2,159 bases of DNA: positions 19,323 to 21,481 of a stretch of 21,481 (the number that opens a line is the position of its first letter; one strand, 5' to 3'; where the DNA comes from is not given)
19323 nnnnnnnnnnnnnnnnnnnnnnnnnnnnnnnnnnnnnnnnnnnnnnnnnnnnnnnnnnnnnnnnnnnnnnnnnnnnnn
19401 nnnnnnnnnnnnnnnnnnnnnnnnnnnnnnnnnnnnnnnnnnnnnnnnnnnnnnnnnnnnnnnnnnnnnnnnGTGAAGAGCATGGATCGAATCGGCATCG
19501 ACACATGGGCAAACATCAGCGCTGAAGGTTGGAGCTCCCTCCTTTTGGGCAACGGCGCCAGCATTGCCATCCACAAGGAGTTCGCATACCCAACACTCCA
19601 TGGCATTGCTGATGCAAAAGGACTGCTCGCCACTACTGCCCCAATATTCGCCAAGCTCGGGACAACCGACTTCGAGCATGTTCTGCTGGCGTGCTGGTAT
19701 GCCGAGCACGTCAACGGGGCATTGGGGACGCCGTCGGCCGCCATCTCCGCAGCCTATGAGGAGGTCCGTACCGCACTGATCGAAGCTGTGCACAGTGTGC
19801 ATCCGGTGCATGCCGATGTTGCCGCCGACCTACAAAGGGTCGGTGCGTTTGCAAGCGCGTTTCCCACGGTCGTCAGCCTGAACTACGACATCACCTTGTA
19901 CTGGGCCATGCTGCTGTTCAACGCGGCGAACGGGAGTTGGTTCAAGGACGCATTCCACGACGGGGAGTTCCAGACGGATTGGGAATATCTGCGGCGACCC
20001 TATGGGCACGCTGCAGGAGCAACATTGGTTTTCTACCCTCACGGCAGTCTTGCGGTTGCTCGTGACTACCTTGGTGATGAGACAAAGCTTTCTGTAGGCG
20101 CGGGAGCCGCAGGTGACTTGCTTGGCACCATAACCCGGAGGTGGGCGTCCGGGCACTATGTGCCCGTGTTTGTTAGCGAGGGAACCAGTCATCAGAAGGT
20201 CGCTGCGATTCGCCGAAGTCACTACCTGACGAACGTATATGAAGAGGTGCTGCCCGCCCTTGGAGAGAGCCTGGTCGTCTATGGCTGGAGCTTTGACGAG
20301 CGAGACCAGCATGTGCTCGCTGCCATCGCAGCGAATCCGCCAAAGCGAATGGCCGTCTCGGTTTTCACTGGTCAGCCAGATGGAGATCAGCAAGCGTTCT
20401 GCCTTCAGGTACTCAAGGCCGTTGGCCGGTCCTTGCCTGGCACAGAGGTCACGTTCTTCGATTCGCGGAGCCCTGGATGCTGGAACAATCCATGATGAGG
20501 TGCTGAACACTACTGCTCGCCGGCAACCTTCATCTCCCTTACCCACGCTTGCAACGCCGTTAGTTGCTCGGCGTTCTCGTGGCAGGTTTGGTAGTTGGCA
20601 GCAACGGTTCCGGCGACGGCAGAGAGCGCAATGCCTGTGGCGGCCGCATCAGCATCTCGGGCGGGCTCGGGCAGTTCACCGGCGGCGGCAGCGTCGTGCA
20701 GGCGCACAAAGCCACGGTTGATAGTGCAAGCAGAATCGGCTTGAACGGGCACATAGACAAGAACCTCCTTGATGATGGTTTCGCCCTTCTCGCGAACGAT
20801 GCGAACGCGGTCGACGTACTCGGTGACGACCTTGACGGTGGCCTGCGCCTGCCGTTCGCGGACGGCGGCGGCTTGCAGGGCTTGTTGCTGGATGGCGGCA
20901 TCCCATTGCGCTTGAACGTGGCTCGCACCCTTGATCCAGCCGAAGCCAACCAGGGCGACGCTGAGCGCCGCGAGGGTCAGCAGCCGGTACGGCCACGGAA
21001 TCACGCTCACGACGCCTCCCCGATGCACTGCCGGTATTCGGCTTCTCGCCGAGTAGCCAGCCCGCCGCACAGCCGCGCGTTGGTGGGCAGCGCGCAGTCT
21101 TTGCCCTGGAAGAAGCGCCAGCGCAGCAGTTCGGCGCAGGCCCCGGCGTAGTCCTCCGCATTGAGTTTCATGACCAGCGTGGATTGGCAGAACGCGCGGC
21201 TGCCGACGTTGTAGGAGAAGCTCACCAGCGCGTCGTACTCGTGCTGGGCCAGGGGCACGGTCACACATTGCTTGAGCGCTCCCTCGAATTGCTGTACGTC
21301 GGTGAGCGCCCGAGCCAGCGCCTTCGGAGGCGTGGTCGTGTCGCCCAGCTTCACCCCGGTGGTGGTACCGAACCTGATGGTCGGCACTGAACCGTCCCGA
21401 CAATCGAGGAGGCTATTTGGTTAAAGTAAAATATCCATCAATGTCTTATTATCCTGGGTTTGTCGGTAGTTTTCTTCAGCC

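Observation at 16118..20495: McrBC module extended by a translationally coupled SIR2-like (DUF4917-type) third gene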

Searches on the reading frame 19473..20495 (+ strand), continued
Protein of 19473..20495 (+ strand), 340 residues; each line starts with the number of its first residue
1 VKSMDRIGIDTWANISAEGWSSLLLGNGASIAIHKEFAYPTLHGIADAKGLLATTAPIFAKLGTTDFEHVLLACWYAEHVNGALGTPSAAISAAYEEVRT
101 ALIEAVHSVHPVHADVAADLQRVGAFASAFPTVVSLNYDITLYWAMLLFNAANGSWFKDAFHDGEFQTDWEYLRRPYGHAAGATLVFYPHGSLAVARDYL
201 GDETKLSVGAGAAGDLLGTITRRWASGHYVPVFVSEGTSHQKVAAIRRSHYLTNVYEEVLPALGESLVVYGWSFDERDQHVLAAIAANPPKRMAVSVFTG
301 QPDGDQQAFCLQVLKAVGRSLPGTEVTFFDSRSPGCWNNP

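Call 63: search_protein_families(library=pfam, alignment_id=A4, max_evalue=0.00001)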
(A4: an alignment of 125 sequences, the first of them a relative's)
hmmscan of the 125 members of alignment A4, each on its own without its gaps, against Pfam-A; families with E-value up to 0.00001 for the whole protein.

A. member 1, L034:5919-6893:+ (325 aa): 1 family
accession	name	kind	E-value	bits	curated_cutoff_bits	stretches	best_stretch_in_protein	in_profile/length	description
PF03401.19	TctC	-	8e-50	170.3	27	1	50-321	2-273/274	Tripartite tricarboxylate transporter family receptor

B. families by the number of members that match (of 125 scanned): 105 families (the first 25 are shown)
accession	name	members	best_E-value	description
PF01420.25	Methylase_S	4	2.7e-33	Type I restriction modification DNA specificity domain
PF00589.27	Phage_integrase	3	9e-21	Phage integrase family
PF00145.23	DNA_methylase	2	2.1e-41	C-5 cytosine-specific DNA methylase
PF22022.2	Phage_int_M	2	5.3e-28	Phage integrase central domain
PF13356.12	Arm-DNA-bind_3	2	6.5e-28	Arm DNA-binding domain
PF13589.12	HATPase_c_3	2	3.1e-17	Histidine kinase-, DNA gyrase B-, and HSP90-like ATPase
PF14279.12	HNH_5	2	3.2e-11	HNH endonuclease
PF02615.19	Ldh_2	1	1.9e-109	Malate/L-lactate dehydrogenase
PF02786.22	CPSase_L_D2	1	7.2e-103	Carbamoyl-phosphate synthase L chain, ATP binding domain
PF10117.15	McrBC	1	4.4e-99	McrBC 5-methylcytosine restriction system component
PF13009.11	Integrase_2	1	2.2e-98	Putative integrase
PF25596.1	CPSase_L_D1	1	3.1e-88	Carbamoyl phosphate synthase preATP-grasp domain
PF00118.29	Cpn60_TCP1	1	2.7e-79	TCP-1/cpn60 chaperonin family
PF13458.12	Peripla_BP_6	1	1.2e-75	Periplasmic binding protein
PF11981.13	DUF3482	1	5.3e-73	Domain of unknown function (DUF3482)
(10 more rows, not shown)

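Call 71: search_protein_families(library=pfam, proteins=[L014:9048-9605:-, L027:9526-10092:-, L027:10382-10729:-, L027:10736-11356:-, L021:10863-11369:-, L032:7730-7945:+, L013:5595-6314:+], max_evalue=0.01)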
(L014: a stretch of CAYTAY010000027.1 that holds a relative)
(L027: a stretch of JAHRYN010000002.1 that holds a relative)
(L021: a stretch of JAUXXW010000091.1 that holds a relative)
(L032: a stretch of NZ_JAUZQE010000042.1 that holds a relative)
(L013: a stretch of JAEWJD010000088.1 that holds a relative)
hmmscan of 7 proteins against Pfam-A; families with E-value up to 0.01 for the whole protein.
L014:9048-9605:- (185 aa): 1 family
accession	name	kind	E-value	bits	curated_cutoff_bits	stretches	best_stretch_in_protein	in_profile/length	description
PF00959.24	Phage_lysozyme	-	1e-29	103.8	22.3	1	55-173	7-125/125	Phage lysozyme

L027:9526-10092:- (188 aa): 0 families

L027:10382-10729:- (115 aa): 1 family
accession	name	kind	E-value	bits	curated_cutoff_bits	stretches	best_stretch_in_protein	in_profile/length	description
PF10983.13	DUF2793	-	3.9e-28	97.6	27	1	26-109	3-86/87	Protein of unknown function (DUF2793)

L027:10736-11356:- (206 aa): 0 families

L021:10863-11369:- (168 aa): 0 families

L032:7730-7945:+ (72 aa): 0 families

L013:5595-6314:+ (240 aa): 0 families

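Call 72: search_dna_similar(query=window:19482-20492:+, collection=phages, mode=protein, max_rows=25)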
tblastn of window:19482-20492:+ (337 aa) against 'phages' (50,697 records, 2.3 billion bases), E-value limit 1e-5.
No match.

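Call 74: find_related_loci(query=A2, collection=viral_contigs, flank=6000)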
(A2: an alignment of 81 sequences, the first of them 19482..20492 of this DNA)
Query A2 (337 aa) in viral_contigs; peptide patterns used: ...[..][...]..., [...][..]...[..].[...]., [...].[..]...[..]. (x = any residue, [..] = any of these).
277 stretches matched a pattern; 73 encode a relative of the query (tblastn E <= 1e-3); 72 distinct loci.
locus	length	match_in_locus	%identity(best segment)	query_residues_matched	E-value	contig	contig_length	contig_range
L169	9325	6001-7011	96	1-337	0e+0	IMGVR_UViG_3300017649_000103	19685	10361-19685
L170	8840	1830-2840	96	1-337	0e+0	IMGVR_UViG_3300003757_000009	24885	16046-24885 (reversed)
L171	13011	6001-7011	96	1-337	0e+0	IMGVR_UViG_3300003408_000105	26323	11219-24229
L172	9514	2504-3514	96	1-337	0e+0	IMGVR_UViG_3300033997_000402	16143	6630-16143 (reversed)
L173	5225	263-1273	96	1-337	0e+0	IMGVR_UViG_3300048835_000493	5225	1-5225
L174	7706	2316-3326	93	1-337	0e+0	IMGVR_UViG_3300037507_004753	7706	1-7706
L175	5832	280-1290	90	1-337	0e+0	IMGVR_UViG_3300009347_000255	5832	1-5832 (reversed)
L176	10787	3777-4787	90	1-337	0e+0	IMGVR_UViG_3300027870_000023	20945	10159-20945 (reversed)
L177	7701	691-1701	90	1-337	0e+0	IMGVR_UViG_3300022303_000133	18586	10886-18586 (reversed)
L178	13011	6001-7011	88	1-337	0e+0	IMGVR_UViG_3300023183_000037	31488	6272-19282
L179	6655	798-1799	89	1-337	0e+0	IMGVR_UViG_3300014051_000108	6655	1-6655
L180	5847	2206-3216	86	1-337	0e+0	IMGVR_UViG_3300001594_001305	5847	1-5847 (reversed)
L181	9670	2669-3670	88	1-337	0e+0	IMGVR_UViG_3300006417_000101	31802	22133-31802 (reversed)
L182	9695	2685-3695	81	1-337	0e+0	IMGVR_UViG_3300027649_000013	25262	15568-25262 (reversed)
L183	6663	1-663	95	117-337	3e-141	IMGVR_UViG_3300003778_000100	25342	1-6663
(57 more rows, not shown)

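Call 75: search_dna_similar(query=window:19482-20492:+, collection=plasmids, mode=protein, max_rows=30)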
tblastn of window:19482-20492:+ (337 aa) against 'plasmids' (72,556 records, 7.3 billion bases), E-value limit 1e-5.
Records with a match: 37; places in all: 38; records where one place covers at least 80% of the query: 33.
Best place of each record, by identity: <60% 37.
By first word of the organism name: Leptospira 15; Pseudomonas 3; Escherichia 2; Moraxella 2; Deinococcus 2; Rhizobium 2; Ralstonia 1; Azotobacter 1; Brucella 1; Aliarcobacter 1; and 7 more.
By predicted mobility (MOB-suite, as given by PLSDB): non-mobilizable 26; conjugative 7; mobilizable 4.
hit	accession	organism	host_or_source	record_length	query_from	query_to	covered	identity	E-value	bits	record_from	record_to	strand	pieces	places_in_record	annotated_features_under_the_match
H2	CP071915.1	Ralstonia solanacearum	Pogostemon cablin,Single strain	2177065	6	337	99%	43.8%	2e-72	250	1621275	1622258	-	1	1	DUF4917 family protein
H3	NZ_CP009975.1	Pseudomonas putida S12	soil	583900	6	334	98%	41.0%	3e-65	229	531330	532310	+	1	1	DUF4917 family protein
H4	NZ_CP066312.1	Azotobacter chroococcum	single,soil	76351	6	332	97%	41.1%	1e-68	239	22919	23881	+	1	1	DUF4917 family protein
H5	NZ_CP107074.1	Brucella abortus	Bovine,cell culture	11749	6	337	99%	39.9%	4e-67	235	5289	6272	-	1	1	DUF4917 family protein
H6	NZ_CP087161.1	Pseudomonas sp. CIP-10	-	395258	6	337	99%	39.9%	7e-63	223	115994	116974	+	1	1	DUF4917 family protein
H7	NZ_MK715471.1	Aliarcobacter cryaerophilus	Greenshell mussel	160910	19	336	94%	41.1%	1e-67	236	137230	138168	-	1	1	DUF4917 family protein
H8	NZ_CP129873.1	Klebsiella pneumoniae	Homo sapiens,whole organism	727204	5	337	99%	39.2%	4e-62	221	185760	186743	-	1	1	DUF4917 family protein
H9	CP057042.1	Escherichia coli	culture,Pooled cattle faecal samples ...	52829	3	334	99%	39.1%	9e-61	217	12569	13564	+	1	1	DUF4917 family protein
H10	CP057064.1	Escherichia coli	culture,Pooled cattle faecal samples ...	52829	3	334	99%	39.1%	9e-61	217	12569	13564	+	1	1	DUF4917 family protein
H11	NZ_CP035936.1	Acinetobacter cumulans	Pure Culture,Sewage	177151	6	337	99%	37.5%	4e-66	232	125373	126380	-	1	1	DUF4917 family protein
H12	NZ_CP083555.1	Leisingera sp. S132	-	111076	3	337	99%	32.0%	2e-26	117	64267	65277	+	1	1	DUF4917 family protein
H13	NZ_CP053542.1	Vibrio europaeus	Argopecten purpuratus,Shellfish hatchery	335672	1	330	98%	31.3%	1e-29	126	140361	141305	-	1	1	DUF4917 family protein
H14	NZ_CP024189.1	Moraxella osloensis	single cell,skin swab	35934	1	337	100%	29.9%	2e-27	120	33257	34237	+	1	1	DUF4917 family protein | replication initiation protein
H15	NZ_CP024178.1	Moraxella osloensis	Homo sapiens,single cell,skin swab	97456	1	337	100%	29.9%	2e-27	120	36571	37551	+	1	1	DUF4917 family protein | replication initiation protein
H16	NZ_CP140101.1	Deinococcus sp. AB2017081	pure culture,soil near an iron factory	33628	4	330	97%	30.4%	4e-35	142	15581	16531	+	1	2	DUF4917 family protein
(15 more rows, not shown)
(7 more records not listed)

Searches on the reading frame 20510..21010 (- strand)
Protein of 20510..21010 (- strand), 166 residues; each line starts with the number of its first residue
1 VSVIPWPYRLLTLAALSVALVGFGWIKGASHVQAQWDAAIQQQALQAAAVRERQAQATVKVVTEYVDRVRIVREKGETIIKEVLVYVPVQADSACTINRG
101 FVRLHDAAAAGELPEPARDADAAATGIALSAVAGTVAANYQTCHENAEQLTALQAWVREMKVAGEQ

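Call 47: search_protein_families(library=phrogs, proteins=[window:20510-21010:-], max_evalue=0.01)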
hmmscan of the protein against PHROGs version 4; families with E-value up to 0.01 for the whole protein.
window:20510-21010:- (166 aa): 7 families
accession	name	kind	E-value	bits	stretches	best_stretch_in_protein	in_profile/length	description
phrog_4952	-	other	5e-61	206.6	1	2-163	2-168/171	signal peptide motif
phrog_2536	-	lysis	1.2e-06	29.6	1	10-110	7-108/129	Rz-like spanin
phrog_1403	-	lysis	6.8e-05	23.9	0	6-71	9-79/212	Rz-like spanin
phrog_1327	-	lysis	0.00073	20.4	1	13-80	10-82/158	Rz-like spanin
phrog_8821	-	lysis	0.0019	19.3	1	9-126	11-128/130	Rz-like spanin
phrog_6197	-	lysis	0.0048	18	1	11-58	12-59/167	Rz-like spanin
phrog_2466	-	lysis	0.0084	16.9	0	9-161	7-167/172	Rz-like spanin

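Call 71: search_protein_families(library=pfam, proteins=[window:20510-21010:-], max_evalue=0.01)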
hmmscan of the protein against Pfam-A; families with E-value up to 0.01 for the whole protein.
window:20510-21010:- (166 aa): 0 families

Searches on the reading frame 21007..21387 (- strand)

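Call 47: search_protein_families(library=phrogs, proteins=[window:21007-21387:-], max_evalue=0.01)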
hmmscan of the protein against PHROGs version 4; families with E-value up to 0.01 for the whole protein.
window:21007-21387:- (126 aa): 5 families
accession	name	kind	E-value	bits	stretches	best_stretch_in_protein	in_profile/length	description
phrog_7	-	lysis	1.4e-32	113.7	1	1-124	579-698/873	endolysin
phrog_7910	-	lysis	1.1e-21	78.2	1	26-122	5-92/96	endolysin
phrog_33083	-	lysis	1.1e-16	61.6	1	3-96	30-124/456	endolysin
phrog_10457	-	lysis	4.5e-16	59.8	1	28-117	9-89/95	endolysin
phrog_28234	-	lysis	0.0066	16.5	1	12-121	114-219/372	endolysin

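Call 71: search_protein_families(library=pfam, proteins=[window:21007-21387:-], max_evalue=0.01)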
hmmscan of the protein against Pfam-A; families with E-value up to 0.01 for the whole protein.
window:21007-21387:- (126 aa): 1 family
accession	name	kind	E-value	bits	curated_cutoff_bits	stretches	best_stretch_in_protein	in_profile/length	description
PF00959.24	Phage_lysozyme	-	2.1e-29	102.8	22.3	1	2-117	18-125/125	Phage lysozyme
